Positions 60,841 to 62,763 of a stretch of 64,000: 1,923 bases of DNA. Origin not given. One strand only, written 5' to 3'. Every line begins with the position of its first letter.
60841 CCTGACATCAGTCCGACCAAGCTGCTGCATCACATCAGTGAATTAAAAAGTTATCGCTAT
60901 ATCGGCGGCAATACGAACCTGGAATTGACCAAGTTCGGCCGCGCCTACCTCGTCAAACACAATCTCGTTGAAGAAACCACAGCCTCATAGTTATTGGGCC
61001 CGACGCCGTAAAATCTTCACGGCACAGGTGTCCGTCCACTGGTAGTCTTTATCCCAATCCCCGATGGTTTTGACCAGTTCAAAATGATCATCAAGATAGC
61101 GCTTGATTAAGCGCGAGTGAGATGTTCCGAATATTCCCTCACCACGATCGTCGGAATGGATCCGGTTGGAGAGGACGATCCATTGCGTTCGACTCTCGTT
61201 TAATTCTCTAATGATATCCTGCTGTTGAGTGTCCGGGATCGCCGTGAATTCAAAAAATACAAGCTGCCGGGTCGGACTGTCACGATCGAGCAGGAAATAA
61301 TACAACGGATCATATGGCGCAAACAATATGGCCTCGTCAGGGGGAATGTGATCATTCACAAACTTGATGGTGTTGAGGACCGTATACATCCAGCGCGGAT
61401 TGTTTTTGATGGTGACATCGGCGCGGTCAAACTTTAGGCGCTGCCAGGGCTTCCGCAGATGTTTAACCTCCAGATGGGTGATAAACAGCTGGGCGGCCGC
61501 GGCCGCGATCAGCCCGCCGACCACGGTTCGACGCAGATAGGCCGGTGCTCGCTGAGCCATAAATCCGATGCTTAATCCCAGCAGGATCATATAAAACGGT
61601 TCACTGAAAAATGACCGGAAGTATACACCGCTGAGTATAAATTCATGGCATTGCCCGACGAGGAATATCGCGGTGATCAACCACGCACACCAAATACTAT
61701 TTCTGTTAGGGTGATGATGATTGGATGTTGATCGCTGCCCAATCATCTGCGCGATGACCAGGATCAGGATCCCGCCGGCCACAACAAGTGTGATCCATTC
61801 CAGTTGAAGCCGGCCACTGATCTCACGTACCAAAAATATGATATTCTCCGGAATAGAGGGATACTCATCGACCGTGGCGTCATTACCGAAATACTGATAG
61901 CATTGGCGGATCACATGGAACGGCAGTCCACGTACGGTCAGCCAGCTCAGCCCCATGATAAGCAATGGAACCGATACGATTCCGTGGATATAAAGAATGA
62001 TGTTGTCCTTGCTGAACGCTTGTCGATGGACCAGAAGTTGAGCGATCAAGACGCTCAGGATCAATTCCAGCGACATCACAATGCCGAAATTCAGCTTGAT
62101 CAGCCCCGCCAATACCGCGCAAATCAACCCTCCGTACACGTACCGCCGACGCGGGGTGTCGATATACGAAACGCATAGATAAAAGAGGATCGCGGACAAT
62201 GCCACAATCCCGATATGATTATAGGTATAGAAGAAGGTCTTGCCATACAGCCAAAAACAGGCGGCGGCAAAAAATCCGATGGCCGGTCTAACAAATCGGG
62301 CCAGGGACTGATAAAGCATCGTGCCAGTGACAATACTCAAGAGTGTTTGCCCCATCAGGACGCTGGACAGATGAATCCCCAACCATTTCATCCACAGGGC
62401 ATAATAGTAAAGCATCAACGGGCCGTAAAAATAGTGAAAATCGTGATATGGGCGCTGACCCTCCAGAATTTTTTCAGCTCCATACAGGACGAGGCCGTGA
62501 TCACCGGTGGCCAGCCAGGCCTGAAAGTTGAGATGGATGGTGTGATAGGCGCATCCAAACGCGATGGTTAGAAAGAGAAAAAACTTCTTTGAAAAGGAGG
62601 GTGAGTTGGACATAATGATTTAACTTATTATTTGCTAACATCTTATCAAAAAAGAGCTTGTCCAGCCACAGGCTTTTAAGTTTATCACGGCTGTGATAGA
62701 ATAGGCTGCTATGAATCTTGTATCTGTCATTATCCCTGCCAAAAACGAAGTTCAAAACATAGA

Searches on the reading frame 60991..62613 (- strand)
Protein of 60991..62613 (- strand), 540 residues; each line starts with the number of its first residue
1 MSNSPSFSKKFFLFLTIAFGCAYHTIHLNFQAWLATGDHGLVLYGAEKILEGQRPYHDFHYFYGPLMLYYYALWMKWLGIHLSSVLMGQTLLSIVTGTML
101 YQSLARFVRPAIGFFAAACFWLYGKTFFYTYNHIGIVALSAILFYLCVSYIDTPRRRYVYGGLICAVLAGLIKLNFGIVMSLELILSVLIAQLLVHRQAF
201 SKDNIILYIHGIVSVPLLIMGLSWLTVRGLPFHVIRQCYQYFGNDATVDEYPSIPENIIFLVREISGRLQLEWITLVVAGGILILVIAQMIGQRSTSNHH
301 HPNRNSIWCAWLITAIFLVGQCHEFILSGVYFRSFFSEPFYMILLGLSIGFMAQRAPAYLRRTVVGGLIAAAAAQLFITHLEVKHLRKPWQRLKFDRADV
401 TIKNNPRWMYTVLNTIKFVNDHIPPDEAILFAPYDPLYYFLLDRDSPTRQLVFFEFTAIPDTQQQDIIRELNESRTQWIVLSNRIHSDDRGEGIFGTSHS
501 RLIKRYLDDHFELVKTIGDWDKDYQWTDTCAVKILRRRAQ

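Call 4: search_protein_families(library=ncbifam, proteins=[window:60991-62613:-], max_evalue=0.1)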
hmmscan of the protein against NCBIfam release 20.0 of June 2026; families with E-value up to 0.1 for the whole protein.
window:60991-62613:- (540 aa): 1 family
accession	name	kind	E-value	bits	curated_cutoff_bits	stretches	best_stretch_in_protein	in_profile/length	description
NF053700.1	bfi2_fam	equivalog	0.011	15.1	350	1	372-418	179-225/294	Bf21 family immunity protein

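Call 55: search_protein_families(library=pfam, proteins=[window:60991-62613:-], max_evalue=0.001)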
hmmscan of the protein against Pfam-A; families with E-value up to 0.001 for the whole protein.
window:60991-62613:- (540 aa): 0 families
